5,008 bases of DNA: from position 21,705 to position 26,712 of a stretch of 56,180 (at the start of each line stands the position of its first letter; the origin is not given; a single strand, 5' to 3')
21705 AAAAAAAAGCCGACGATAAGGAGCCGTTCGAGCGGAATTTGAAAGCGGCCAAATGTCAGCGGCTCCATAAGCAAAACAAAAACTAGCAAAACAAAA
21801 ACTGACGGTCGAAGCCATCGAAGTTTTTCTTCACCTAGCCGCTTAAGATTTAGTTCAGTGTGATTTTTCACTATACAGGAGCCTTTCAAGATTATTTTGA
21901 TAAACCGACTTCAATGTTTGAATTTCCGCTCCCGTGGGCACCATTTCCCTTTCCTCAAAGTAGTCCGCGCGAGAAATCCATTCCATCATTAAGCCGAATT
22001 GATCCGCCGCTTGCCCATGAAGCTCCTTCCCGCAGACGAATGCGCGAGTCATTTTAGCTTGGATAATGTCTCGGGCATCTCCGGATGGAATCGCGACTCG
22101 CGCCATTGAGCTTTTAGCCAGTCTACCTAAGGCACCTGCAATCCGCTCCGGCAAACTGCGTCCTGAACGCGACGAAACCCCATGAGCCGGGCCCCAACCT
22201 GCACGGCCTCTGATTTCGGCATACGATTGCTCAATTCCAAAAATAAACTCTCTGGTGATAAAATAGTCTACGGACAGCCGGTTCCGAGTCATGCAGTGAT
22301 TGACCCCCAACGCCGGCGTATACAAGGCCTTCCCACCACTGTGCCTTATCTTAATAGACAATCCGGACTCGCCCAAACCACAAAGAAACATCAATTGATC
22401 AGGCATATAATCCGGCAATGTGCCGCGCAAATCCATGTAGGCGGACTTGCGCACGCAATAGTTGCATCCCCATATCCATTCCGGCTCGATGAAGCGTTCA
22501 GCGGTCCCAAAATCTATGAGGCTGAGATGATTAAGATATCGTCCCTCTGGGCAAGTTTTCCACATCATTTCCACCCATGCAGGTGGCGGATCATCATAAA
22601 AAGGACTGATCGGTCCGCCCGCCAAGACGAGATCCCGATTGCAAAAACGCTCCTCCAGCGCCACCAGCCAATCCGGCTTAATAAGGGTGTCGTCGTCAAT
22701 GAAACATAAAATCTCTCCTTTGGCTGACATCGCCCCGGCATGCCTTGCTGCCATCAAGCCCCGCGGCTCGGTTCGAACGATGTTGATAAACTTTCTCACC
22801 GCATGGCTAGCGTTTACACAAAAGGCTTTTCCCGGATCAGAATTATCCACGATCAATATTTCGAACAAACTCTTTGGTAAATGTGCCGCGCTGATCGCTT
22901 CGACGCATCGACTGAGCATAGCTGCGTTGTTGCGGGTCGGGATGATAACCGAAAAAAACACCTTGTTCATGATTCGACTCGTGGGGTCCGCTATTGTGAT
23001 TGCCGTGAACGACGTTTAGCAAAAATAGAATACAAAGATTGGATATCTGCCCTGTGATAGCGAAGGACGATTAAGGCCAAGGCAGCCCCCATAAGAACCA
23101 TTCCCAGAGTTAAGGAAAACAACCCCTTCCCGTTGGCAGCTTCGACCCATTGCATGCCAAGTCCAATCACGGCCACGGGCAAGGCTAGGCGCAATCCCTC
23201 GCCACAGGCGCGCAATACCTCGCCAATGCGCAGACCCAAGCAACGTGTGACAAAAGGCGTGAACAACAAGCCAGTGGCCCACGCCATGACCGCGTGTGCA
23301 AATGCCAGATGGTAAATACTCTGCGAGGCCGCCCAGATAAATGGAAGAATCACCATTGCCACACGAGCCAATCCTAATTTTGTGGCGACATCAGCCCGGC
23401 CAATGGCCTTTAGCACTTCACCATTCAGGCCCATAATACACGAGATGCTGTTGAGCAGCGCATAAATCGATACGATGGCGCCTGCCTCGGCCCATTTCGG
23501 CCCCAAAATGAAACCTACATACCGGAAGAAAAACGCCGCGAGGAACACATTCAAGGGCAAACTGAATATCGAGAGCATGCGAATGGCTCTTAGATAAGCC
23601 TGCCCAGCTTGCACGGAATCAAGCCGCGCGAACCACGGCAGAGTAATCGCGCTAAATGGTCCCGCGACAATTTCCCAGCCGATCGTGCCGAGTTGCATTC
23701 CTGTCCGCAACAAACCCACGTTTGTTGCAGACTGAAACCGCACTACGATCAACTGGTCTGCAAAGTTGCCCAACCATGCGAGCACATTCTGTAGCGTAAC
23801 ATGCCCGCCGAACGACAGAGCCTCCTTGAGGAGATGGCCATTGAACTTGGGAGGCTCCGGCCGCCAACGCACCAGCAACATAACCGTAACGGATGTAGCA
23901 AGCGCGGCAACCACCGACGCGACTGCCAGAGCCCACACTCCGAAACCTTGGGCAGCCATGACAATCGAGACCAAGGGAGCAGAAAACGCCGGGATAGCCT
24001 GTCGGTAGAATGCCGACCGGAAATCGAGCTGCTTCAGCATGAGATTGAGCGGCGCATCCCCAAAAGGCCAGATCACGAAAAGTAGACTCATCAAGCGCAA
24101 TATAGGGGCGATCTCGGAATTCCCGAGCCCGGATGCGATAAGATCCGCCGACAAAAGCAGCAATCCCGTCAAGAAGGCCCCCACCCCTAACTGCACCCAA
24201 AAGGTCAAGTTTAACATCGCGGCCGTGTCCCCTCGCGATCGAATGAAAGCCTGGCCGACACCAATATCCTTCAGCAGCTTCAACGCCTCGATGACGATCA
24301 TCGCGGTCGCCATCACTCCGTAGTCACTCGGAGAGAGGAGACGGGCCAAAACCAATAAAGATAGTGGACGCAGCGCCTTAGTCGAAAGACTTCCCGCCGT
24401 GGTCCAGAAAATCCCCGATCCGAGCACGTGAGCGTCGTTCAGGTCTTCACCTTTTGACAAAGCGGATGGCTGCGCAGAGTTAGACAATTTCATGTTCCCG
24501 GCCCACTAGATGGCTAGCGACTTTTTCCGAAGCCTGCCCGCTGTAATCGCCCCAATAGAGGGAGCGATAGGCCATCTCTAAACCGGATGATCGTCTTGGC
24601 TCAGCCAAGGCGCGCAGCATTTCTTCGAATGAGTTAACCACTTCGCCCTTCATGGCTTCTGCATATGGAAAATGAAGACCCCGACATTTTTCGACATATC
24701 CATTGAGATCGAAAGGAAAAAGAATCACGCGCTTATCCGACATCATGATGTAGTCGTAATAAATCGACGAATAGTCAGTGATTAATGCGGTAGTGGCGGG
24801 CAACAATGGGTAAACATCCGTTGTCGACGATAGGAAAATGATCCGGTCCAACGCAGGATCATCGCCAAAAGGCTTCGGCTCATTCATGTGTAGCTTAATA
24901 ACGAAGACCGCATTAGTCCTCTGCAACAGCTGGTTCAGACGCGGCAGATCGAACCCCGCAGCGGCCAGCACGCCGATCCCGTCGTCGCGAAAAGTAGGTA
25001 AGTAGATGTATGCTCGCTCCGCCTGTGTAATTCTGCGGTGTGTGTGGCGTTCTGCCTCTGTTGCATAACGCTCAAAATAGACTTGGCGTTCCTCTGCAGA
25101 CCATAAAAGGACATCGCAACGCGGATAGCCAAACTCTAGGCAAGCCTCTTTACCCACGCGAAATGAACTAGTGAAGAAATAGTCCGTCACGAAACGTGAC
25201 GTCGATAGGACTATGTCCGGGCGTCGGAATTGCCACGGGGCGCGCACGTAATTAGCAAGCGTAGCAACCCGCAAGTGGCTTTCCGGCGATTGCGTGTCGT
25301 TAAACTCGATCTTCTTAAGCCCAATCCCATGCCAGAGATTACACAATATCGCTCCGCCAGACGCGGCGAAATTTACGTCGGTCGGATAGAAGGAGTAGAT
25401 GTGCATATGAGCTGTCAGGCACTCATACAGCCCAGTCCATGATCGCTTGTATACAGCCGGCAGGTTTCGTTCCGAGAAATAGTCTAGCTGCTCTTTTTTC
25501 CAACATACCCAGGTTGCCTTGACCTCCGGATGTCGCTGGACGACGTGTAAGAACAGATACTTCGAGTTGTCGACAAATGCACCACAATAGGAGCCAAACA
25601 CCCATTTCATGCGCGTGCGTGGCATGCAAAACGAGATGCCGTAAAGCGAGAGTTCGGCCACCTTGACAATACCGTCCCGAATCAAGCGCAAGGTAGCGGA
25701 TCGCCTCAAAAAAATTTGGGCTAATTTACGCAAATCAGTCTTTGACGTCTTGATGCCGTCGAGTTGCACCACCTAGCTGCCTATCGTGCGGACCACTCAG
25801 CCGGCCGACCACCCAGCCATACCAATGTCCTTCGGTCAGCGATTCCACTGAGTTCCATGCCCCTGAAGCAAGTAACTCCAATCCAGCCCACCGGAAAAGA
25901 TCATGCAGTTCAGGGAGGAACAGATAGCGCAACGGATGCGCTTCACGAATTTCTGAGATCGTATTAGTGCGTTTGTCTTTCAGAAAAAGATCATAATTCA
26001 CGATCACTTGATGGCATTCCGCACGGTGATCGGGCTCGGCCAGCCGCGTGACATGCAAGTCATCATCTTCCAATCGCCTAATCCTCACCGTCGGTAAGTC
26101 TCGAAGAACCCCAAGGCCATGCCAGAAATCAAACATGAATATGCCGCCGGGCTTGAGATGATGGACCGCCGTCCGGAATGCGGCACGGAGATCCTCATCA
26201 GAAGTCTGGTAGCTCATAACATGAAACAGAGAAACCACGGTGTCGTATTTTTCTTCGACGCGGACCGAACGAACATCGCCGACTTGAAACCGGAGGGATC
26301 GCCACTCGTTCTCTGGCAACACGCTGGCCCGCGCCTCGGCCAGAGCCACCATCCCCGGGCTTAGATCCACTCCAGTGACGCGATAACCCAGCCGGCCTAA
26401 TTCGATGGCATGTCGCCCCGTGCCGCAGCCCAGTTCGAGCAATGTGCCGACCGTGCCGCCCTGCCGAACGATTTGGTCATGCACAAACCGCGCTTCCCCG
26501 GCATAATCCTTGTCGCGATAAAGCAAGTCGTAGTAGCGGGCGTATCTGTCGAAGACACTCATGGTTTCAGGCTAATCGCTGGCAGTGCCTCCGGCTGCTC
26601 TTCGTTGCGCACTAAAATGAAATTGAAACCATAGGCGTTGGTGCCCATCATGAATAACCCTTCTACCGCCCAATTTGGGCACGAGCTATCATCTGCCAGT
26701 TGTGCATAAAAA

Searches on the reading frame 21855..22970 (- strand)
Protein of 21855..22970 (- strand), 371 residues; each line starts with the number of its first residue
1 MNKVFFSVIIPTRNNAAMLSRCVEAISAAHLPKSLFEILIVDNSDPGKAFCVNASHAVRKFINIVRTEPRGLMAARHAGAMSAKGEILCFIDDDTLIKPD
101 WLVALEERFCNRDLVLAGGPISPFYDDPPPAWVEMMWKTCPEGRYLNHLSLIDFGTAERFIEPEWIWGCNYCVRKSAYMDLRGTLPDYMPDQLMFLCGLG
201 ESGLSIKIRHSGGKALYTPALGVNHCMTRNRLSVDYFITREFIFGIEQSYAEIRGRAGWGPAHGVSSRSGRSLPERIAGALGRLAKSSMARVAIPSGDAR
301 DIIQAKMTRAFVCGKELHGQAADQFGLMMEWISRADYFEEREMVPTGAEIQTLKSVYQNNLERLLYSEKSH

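Call 70: search_protein_families(library=pfam, proteins=[window:21855-22970:-], max_evalue=0.001)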
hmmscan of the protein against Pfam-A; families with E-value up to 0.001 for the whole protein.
window:21855-22970:- (371 aa): 2 families
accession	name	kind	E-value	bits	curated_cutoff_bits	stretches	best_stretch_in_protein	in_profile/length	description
PF00535.33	Glycos_transf_2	-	9.1e-20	71.7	23.3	1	7-136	1-131/168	Glycosyl transferase family 2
PF13641.12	Glyco_tranf_2_3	-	9.4e-08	32.8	27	1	6-111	3-112/230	Glycosyltransferase like family 2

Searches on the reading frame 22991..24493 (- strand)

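Call 19: search_protein_families(library=pfam, proteins=[window:22991-24493:-], max_evalue=0.01)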
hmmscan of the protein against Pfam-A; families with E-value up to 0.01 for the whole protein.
window:22991-24493:- (500 aa): 2 families
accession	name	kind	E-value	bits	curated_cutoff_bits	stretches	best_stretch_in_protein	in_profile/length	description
PF13440.11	Polysacc_synt_3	-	4e-60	204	23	1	48-337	1-291/293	Polysaccharide biosynthesis protein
PF01943.22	Polysacc_synt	-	6.3e-28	98.4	28.2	1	25-291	2-273/274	Polysaccharide biosynthesis protein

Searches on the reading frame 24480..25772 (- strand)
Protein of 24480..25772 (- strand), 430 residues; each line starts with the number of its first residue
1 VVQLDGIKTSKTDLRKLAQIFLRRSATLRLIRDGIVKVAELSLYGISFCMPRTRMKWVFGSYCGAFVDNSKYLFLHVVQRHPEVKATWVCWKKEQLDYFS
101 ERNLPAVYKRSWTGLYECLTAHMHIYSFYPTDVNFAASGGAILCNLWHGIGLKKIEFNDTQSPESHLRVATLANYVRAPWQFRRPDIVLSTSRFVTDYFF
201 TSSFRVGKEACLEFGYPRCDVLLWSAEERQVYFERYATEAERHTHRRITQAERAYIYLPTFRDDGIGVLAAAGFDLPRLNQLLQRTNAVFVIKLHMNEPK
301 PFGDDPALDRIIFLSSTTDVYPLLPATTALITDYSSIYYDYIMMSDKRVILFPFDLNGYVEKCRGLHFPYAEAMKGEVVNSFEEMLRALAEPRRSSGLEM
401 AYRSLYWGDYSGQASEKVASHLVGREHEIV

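Call 19: search_protein_families(library=pfam, proteins=[window:24480-25772:-], max_evalue=0.01)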
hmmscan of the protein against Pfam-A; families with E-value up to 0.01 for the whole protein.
window:24480-25772:- (430 aa): 1 family
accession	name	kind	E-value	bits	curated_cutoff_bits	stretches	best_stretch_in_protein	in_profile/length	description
PF04464.20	Glyphos_transf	-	9.5e-46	156.9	22.1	1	44-420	3-363/367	CDP-Glycerol:Poly(glycerophosphate) glycerophosphotransferase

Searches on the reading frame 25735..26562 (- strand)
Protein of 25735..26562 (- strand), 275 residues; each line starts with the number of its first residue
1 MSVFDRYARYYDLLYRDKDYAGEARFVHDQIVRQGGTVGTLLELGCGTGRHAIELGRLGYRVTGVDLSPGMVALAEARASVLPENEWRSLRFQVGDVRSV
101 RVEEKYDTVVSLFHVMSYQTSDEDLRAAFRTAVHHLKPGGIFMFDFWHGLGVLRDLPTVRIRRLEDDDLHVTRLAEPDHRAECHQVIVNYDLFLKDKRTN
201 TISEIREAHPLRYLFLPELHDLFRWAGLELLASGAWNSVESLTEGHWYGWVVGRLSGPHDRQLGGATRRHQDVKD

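Call 84: search_protein_families(library=pfam, proteins=[window:25735-26562:-], max_evalue=0.01)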
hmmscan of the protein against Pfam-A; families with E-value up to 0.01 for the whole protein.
window:25735-26562:- (275 aa): 11 families
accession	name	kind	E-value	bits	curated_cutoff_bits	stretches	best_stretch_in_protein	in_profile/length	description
PF13649.12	Methyltransf_25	-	1.8e-20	73.9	27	1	42-140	2-97/97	Methyltransferase domain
PF08241.18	Methyltransf_11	-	2.1e-17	64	21.2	1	42-144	1-95/95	Methyltransferase domain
PF08242.18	Methyltransf_12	-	4.4e-16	59.8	30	1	42-142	1-98/98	Methyltransferase domain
PF13489.12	Methyltransf_23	-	8.9e-15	55.2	27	1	32-155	14-128/164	Methyltransferase domain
PF05401.17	NodS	-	2.7e-11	44.1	24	1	30-144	36-144/201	Nodulation protein S (NodS)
PF13847.12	Methyltransf_31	-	1.4e-10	41.5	27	1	40-145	6-110/145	Methyltransferase domain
PF03848.20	TehB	-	3e-07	30.5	20.4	1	39-120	32-110/193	Tellurite resistance protein TehB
PF05175.20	MTS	-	8e-06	26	23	1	38-143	32-137/170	Methyltransferase small domain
PF02353.26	CMAS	-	0.00048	20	27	1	40-144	65-164/273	Mycolic acid cyclopropane synthetase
PF01209.24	Ubie_methyltran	-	0.00069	19.5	20.1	1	26-143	38-150/233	ubiE/COQ5 methyltransferase family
PF03291.22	mRNA_G-N7_MeTrfase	-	0.0032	17.1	26.6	1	40-144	64-180/315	mRNA (guanine-N(7))-methyltransferase domain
